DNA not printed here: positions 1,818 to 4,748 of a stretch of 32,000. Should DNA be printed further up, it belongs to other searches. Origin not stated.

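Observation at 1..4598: Cas6-RT-Cas1 fusion plus Cas2 next to a large array, with no effector genes on the visible flank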

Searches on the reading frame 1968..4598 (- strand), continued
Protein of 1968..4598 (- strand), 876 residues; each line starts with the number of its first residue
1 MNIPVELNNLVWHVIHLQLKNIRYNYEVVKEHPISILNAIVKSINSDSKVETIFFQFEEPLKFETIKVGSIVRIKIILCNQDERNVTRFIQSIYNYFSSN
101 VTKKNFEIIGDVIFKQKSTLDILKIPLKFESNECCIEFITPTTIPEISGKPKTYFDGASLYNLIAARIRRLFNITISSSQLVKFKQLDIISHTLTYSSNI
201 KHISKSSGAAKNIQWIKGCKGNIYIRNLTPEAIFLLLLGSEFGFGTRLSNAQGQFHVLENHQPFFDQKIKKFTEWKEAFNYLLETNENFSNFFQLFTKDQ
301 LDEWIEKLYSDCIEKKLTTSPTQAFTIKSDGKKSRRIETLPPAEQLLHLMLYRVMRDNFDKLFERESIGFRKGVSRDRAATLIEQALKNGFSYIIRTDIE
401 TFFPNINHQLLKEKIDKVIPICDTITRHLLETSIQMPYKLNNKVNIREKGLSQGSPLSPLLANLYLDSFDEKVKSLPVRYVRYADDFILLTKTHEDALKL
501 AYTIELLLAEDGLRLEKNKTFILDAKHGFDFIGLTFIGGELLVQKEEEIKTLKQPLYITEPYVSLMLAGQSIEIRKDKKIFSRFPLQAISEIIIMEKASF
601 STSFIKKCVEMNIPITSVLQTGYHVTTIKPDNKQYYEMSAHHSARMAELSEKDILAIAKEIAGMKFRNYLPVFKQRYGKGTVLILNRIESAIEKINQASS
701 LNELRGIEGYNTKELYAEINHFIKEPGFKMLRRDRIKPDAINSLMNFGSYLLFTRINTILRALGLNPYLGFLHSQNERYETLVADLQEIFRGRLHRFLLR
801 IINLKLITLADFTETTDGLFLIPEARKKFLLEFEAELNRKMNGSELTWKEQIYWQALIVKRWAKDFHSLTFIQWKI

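Call 20: search_solved_structures(query=window:1968-4598:-, max_evalue=0.001, show_alignments=1)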
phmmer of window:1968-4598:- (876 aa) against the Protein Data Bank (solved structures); distinct sequences matched with E-value up to 0.001: 34.
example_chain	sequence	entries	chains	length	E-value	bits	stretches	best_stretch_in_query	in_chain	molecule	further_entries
7kft_D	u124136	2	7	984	3.3e-46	161.2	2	228-537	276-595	Cas6-RT-Cas1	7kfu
4xtk_A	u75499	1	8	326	1e-23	86.7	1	584-839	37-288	CRISPR-associated endonuclease Cas1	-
8d3p_A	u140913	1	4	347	5e-22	81.2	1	549-864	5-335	CRISPR-associated endonuclease Cas1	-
8d3l_A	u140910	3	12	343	8.1e-22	80.5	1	550-864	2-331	CRISPR-associated endonuclease Cas1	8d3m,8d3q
6ar1_A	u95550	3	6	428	1.4e-20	76.4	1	299-538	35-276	GsI-IIC RT | Trt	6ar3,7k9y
7cr6_A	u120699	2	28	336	9.9e-20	73.6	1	555-843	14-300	CRISPR-associated endonuclease Cas1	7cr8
6me0_C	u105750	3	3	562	8.7e-17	63.8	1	340-545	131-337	Maturase reverse transcriptase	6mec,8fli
7mi4_A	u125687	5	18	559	4.9e-16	61.4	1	555-842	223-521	CRISPR-associated exonuclease Cas4/endonuclease Cas1 fusion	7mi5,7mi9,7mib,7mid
5hhl_A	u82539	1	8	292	6.1e-16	61.1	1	330-536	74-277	Retron-type reverse transcriptase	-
5hhj_A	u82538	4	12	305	7e-16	60.9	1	335-536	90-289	Retron-type reverse transcriptase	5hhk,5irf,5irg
7uim_D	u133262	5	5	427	1.7e-15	59.6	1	334-536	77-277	Group II intron reverse transcriptase/maturase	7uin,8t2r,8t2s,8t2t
6opm_A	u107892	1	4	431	1.6e-14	56.3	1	589-855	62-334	CRISPR-associated endonuclease Cas1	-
9d4s_A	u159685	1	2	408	2.6e-13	52.3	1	329-540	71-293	Group II intron-like 4 reverse transcriptase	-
9d5x_A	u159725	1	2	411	2.7e-13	52.3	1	329-540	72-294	Group II intron-like 4 reverse transcriptase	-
8bgj_A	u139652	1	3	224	2.1e-12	49.4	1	349-534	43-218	RNA-directed DNA polymerase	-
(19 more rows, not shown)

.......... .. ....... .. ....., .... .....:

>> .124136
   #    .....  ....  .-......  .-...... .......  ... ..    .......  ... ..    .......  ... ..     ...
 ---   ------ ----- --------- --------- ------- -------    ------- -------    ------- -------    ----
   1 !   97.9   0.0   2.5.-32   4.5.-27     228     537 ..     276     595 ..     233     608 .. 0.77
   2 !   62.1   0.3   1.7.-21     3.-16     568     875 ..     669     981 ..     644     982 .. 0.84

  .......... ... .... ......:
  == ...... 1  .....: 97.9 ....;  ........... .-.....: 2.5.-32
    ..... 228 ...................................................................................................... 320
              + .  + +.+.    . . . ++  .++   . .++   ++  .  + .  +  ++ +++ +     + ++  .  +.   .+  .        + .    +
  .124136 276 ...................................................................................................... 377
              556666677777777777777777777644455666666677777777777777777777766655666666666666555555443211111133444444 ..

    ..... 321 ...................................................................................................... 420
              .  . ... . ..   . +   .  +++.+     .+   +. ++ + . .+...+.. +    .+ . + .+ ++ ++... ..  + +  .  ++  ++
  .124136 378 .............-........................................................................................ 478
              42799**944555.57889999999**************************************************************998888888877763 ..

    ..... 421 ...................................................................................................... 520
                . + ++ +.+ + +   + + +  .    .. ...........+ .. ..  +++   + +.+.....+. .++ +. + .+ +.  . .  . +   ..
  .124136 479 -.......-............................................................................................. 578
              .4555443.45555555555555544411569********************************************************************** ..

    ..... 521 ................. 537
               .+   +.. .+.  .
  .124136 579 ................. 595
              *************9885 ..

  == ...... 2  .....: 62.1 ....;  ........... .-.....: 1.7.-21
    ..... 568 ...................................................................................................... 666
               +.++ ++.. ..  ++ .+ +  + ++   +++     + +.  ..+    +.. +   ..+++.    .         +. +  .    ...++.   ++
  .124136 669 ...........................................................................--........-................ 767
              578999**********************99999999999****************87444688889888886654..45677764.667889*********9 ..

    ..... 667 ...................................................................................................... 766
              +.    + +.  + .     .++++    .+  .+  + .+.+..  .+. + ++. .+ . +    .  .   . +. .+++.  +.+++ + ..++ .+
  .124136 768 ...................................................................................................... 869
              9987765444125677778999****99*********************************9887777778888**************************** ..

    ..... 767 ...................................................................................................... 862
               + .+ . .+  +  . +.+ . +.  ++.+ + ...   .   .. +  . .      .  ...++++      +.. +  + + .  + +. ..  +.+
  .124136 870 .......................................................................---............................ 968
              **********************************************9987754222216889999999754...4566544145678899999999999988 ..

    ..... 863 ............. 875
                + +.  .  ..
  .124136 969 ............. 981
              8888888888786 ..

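Call 26: search_protein_families(library=pfam, alignment_id=A1, max_evalue=0.01)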
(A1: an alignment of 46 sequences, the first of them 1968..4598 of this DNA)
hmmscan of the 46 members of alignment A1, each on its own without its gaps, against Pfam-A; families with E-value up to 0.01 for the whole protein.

A. member 1, window:1968-4598:- (876 aa): 2 families
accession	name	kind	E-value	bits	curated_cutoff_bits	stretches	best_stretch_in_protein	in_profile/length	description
PF01867.21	Cas_Cas1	-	4e-53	180.8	22.3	1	556-834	1-282/283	CRISPR associated protein Cas1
PF00078.32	RVT_1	-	3e-24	86.3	29.6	1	342-536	17-205/205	Reverse transcriptase (RNA-dependent DNA polymerase)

B. families by the number of members that match (of 46 scanned): 5 families
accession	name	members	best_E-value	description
PF01867.21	Cas_Cas1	46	1.1e-67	CRISPR associated protein Cas1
PF00078.32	RVT_1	46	1.2e-35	Reverse transcriptase (RNA-dependent DNA polymerase)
PF10040.14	CRISPR_Cas6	42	7.2e-10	CRISPR-associated endoribonuclease Cas6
PF00680.25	RdRP_1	15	4.2e-07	Viral RNA-dependent RNA polymerase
PF18114.7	Suv3_N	1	0.0064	Suv3 helical N-terminal domain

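Call 27: search_solved_structures(query=A1, max_evalue=0.001, show_alignments=1)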
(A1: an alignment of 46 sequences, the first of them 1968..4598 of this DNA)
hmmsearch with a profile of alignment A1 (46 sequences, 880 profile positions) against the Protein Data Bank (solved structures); distinct sequences matched with E-value up to 0.001: 69 (the best 60 are shown).
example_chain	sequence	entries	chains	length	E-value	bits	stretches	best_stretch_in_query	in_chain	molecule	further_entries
7kft_D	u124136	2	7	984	8.4e-105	354.8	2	212-548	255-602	Cas6-RT-Cas1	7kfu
6ar1_A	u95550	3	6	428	1.4e-49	172.1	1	308-547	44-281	GsI-IIC RT | Trt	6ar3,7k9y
8d3p_A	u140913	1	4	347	2.6e-48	167.9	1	553-845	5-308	CRISPR-associated endonuclease Cas1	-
8d3l_A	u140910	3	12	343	5.2e-48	166.9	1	554-845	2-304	CRISPR-associated endonuclease Cas1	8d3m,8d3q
5hhl_A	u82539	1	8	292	1.3e-46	162.3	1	296-541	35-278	Retron-type reverse transcriptase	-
7uim_D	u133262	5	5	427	2.2e-46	161.5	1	297-544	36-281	Group II intron reverse transcriptase/maturase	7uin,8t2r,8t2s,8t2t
5hhj_A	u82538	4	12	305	8.6e-46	159.6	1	305-550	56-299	Retron-type reverse transcriptase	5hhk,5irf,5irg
4xtk_A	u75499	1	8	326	5.5e-43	150.3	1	586-868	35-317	CRISPR-associated endonuclease Cas1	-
7cr6_A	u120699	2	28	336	4.2e-41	144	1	559-869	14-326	CRISPR-associated endonuclease Cas1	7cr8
6me0_C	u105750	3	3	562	3.7e-40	140.9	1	301-547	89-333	Maturase reverse transcriptase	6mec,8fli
5g2x_C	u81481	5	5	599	7.1e-40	140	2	305-484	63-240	GROUP II INTRON-ENCODED PROTEIN LTRA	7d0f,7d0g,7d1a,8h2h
7mi4_A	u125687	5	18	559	1.4e-39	139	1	559-868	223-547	CRISPR-associated exonuclease Cas4/endonuclease Cas1 fusion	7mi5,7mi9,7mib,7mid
6opm_A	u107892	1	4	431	1.3e-31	112.6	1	593-872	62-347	CRISPR-associated endonuclease Cas1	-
4n06_A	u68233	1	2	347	4.1e-29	104.4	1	567-852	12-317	CRISPR-associated endonuclease Cas1 1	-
2yzs_A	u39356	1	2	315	1.1e-28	103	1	561-862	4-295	Putative uncharacterized protein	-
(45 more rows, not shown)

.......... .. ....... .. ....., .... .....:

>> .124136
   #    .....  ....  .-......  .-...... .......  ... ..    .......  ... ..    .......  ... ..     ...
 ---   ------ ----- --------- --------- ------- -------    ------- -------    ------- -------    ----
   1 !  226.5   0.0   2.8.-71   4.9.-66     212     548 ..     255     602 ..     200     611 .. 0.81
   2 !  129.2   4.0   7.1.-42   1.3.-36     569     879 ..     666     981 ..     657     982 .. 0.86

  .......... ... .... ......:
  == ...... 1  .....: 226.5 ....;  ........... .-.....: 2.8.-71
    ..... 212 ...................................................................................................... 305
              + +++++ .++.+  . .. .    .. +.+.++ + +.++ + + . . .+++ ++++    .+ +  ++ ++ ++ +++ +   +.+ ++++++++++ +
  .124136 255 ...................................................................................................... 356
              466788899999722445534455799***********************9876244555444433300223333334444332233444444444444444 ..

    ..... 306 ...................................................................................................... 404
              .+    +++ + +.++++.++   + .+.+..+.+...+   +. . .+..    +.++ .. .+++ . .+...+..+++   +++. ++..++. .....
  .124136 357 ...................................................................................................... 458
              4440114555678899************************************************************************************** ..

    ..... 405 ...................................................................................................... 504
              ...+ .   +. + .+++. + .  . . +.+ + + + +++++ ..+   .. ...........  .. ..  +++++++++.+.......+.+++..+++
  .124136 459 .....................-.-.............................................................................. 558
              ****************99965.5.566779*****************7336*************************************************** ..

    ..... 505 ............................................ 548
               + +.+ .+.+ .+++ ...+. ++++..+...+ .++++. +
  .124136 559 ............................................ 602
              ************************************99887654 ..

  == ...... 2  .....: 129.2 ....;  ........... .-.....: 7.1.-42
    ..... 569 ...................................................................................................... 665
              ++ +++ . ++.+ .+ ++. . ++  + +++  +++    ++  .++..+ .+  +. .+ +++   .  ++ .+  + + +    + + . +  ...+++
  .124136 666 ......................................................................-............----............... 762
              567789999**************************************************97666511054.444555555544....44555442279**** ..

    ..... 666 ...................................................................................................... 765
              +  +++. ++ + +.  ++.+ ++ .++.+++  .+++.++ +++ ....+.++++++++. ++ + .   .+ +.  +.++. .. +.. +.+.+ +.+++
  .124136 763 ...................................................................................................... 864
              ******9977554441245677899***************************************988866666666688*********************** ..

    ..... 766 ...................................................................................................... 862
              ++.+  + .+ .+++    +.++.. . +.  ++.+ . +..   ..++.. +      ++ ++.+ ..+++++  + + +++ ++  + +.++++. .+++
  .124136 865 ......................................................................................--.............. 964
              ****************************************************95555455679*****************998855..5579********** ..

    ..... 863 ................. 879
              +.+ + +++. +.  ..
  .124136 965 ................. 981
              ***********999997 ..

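Call 30: find_encoding_contigs(protein=P0035, flank=10000, max_places=1)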
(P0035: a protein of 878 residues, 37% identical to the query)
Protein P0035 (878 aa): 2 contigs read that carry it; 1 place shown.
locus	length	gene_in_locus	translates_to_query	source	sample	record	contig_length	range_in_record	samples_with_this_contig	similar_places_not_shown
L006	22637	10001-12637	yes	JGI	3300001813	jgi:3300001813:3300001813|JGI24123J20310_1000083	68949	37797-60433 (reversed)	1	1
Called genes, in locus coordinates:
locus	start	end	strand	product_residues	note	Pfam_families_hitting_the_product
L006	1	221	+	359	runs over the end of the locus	-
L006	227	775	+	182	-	PF02674:Colicin_V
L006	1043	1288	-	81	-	-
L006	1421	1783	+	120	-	-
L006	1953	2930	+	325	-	PF03787:RAMPs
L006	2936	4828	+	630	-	PF12469:Cmr2_N, PF18182:mCpol (weak), PF22335:Cas10-Cmr2_palm2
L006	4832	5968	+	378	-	PF09700:Cas_Cmr3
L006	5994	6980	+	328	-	PF03787:RAMPs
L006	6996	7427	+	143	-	PF09701:Cas_Cmr5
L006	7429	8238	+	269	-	PF03787:RAMPs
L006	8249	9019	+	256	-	PF09651:Cas_APE2256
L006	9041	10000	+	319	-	-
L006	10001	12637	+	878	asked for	PF00078:RVT_1, PF01867:Cas_Cas1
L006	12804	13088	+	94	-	PF09827:CRISPR_Cas2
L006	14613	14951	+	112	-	PF04365:BrnT_toxin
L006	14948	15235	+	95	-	-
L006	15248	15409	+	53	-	-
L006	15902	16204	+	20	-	-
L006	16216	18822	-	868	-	PF13191:AAA_16, PF00515:TPR_1 (faint), PF07719:TPR_2 (faint), PF14938:SNAP (faint), PF13428:TPR_14 (faint), PF17874:TPR_MalT (faint), PF13374:TPR_10 (faint), PF13424:TPR_12, +2 more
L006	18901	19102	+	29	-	-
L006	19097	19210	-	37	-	-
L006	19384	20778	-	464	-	-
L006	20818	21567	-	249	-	PF00583:Acetyltransf_1, PF13508:Acetyltransf_7 (weak)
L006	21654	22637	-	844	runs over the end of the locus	PF13176:TPR_7 (faint), PF13191:AAA_16, PF13374:TPR_10 (faint), PF07719:TPR_2 (faint), PF17874:TPR_MalT (faint), PF00515:TPR_1 (faint), PF13428:TPR_14 (faint), PF13424:TPR_12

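Call 31: find_encoding_contigs(protein=P0089, flank=10000, max_places=1)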
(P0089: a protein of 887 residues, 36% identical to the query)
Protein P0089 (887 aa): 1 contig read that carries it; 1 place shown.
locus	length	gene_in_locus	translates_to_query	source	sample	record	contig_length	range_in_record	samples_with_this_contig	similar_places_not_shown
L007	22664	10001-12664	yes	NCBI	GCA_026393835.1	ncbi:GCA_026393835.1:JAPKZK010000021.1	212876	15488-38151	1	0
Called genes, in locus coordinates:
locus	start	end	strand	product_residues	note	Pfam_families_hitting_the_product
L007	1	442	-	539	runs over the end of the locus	-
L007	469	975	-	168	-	PF00583:Acetyltransf_1, PF13673:Acetyltransf_10, PF13508:Acetyltransf_7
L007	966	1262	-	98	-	PF21983:NikA-like (faint), PF08681:TacA1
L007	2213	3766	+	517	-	PF01544:CorA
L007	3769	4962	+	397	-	-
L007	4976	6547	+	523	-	PF12469:Cmr2_N, PF22335:Cas10-Cmr2_palm2, PF18182:mCpol (faint)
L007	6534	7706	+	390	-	PF09700:Cas_Cmr3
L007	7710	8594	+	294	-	PF03787:RAMPs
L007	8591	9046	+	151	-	-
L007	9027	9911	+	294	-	PF03787:RAMPs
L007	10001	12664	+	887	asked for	PF00078:RVT_1, PF01867:Cas_Cas1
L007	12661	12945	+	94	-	PF09827:CRISPR_Cas2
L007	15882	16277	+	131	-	PF05635:23S_rRNA_IVP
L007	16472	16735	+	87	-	PF10387:DUF2442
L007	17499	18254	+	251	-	PF00685:Sulfotransfer_1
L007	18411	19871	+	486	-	PF13520:AA_permease_2, PF00324:AA_permease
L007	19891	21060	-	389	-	PF04339:FemAB_like, PF13480:Acetyltransf_6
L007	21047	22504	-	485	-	PF02310:B12-binding, PF04055:Radical_SAM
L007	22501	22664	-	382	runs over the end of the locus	PF00583:Acetyltransf_1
